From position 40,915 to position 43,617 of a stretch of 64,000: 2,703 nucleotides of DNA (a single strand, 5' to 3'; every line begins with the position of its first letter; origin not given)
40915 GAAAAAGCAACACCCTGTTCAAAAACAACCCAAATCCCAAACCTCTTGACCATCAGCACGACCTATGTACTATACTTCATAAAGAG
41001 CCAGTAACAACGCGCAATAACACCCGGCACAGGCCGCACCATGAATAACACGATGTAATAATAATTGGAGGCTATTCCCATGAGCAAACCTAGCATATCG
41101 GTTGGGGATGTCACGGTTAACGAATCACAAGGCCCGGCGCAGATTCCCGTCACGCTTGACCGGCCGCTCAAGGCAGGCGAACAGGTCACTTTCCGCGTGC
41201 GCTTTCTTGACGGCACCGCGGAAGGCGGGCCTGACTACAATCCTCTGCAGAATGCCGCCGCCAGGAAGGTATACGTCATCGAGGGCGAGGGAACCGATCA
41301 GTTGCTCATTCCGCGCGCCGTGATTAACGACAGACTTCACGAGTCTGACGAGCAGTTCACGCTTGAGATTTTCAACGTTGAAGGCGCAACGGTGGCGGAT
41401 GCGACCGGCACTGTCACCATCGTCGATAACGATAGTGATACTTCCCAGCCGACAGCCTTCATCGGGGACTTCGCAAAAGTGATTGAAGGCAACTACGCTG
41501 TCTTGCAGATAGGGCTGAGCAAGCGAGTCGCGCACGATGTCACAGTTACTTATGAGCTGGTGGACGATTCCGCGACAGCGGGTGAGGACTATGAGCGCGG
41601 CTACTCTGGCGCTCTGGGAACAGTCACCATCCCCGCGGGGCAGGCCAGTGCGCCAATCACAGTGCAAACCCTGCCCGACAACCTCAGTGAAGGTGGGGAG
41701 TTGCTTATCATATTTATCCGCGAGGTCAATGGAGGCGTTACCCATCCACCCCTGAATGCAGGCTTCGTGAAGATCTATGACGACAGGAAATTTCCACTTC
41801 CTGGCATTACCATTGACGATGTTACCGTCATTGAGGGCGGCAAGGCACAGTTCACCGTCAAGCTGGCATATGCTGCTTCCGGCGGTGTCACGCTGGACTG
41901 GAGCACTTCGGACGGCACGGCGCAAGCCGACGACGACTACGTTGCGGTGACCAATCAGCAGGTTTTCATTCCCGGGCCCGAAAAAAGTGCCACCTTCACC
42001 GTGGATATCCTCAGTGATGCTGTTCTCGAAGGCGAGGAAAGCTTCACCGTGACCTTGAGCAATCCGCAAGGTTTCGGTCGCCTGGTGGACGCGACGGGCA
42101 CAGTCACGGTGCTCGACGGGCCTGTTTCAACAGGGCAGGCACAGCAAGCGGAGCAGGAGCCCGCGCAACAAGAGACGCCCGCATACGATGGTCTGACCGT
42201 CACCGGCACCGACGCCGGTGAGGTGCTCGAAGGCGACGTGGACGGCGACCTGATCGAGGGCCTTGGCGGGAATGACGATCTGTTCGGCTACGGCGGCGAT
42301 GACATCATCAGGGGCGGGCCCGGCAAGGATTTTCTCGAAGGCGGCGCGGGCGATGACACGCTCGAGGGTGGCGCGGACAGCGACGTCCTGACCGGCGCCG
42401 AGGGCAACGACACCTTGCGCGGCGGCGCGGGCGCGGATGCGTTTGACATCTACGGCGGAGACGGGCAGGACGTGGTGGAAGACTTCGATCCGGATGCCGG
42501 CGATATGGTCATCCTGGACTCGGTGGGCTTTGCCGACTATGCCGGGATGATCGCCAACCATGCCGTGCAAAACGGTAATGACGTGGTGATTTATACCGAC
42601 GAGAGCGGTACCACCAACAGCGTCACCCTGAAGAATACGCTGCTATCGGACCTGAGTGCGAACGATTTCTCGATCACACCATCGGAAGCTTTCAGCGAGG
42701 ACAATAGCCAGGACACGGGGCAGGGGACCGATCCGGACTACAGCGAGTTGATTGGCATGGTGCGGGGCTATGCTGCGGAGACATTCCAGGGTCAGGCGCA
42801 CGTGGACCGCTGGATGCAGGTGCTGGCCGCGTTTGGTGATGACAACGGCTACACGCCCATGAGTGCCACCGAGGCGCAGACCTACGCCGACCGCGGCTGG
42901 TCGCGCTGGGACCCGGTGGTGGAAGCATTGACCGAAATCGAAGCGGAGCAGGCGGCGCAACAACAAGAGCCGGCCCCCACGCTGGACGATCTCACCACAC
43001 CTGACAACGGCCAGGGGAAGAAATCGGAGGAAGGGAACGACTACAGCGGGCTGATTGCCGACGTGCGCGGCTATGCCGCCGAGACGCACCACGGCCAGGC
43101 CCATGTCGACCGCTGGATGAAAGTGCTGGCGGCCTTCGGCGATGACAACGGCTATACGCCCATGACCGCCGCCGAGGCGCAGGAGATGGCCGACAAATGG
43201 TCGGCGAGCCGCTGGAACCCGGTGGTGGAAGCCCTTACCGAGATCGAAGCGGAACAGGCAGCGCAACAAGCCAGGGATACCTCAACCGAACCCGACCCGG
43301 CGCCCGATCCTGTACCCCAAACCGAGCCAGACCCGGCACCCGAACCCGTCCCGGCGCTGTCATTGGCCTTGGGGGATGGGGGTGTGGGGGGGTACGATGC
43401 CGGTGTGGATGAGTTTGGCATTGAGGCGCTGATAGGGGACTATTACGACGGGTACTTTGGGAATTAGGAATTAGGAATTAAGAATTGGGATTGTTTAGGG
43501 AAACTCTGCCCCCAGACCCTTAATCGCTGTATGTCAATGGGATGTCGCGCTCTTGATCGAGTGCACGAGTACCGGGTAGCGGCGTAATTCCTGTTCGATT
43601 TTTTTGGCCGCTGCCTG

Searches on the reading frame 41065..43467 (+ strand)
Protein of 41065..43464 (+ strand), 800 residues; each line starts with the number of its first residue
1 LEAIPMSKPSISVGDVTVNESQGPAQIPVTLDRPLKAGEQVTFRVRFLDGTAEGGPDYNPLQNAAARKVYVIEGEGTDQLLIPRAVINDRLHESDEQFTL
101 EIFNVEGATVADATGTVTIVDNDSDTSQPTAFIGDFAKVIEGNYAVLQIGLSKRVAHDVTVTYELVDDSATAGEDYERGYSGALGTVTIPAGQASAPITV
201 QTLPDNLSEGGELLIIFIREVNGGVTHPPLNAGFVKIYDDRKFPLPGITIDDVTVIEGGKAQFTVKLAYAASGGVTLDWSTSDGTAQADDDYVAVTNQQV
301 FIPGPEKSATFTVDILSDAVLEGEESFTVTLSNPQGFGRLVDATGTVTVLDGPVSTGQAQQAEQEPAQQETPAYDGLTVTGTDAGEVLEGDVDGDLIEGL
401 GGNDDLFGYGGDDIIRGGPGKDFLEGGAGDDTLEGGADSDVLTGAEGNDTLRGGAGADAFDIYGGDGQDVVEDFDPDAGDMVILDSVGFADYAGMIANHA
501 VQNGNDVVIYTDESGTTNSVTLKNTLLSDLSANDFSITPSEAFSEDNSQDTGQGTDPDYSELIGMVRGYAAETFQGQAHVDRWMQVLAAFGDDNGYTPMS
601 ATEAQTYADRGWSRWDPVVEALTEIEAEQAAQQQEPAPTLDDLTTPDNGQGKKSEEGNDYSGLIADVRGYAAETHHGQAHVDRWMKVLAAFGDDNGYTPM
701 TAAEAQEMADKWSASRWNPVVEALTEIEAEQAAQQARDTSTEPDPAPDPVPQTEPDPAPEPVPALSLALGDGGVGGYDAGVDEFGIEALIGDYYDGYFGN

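Call 10: search_protein_families(library=pfam, proteins=[window:41065-43464:+], max_evalue=1)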
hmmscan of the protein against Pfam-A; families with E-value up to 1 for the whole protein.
window:41065-43464:+ (800 aa): 7 families
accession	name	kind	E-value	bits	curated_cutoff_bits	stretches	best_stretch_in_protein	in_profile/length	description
PF03160.20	Calx-beta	-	1.4e-34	119.1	27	3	259-351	22-117/119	Calx-beta domain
PF00353.25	HemolysinCabind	-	3.6e-12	46.5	23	2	426-458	2-34/36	RTX calcium-binding nonapeptide repeat (4 copies)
PF05887.16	Trypan_PARP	-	0.0066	16.9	100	1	719-763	67-113/134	Procyclic acidic repetitive protein (PARP)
PF14361.12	RsbRD_N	-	0.048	14.8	24.3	0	700-736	48-83/104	RsbT co-antagonist protein rsbRD N-terminal domain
PF11219.13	DUF3014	-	0.092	13.4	25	0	701-734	34-67/156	Protein of unknown function (DUF3014)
PF23938.1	DUF7273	-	0.19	12.4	31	0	666-691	34-59/65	Domain of unknown function (DUF7273)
PF13422.11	DUF4110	-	0.37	11.3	27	0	685-739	28-85/95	Domain of unknown function (DUF4110)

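Call 11: search_protein_families(library=ncbifam, proteins=[window:41065-43464:+], max_evalue=1)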
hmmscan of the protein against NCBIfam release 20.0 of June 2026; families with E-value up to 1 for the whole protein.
window:41065-43464:+ (800 aa): 10 families
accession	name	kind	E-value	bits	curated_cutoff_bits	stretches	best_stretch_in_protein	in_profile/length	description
NF046115.1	Ca_rpt_SMc04171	equivalog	1.4e-22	80.6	625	1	375-535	404-571/574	SMc04171 family calcium-binding repeat protein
TIGR00845.1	caca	equivalog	9.8e-15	53.4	679.85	3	272-335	425-487/921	sodium/calcium exchanger 1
NF052454.1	BtaGlycanEglC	equivalog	9.4e-13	47.9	700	1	426-538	105-211/459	endo-1,3-1,4-beta-glycanase EglC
NF033943.0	RTX_toxin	subfamily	1.3e-10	40.1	1000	1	380-525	718-856/930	RTX family hemolysin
NF050046.1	PueAB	exception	3e-09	35.8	670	1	422-536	506-614/616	polyurethane esterase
NF033203.1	entero_EhxA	exception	3.3e-07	28.9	2000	1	386-533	757-905/997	enterohemolysin EhxA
NF035945.1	Zn_serralysin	subfamily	8e-05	22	500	1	417-475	324-387/462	serralysin family metalloprotease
NF008183.0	PRK10933.1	subfamily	0.042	12.5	535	0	670-735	388-451/551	alpha,alpha-phosphotrehalase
NF053766.1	ZapA_metallo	exception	0.046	12.7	940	2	417-469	335-385/483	ZapA family metalloprotease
NF037973.1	metallo_SslE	exception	0.2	8.9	3000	1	726-766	47-91/1519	lipoprotein metalloprotease SslE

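Call 40: find_encoding_contigs(protein=window:41080-43467:+, flank=3000, max_places=4)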
Protein window:41080-43467:+ (795 aa): no gene with exactly this product is on record in the collection.
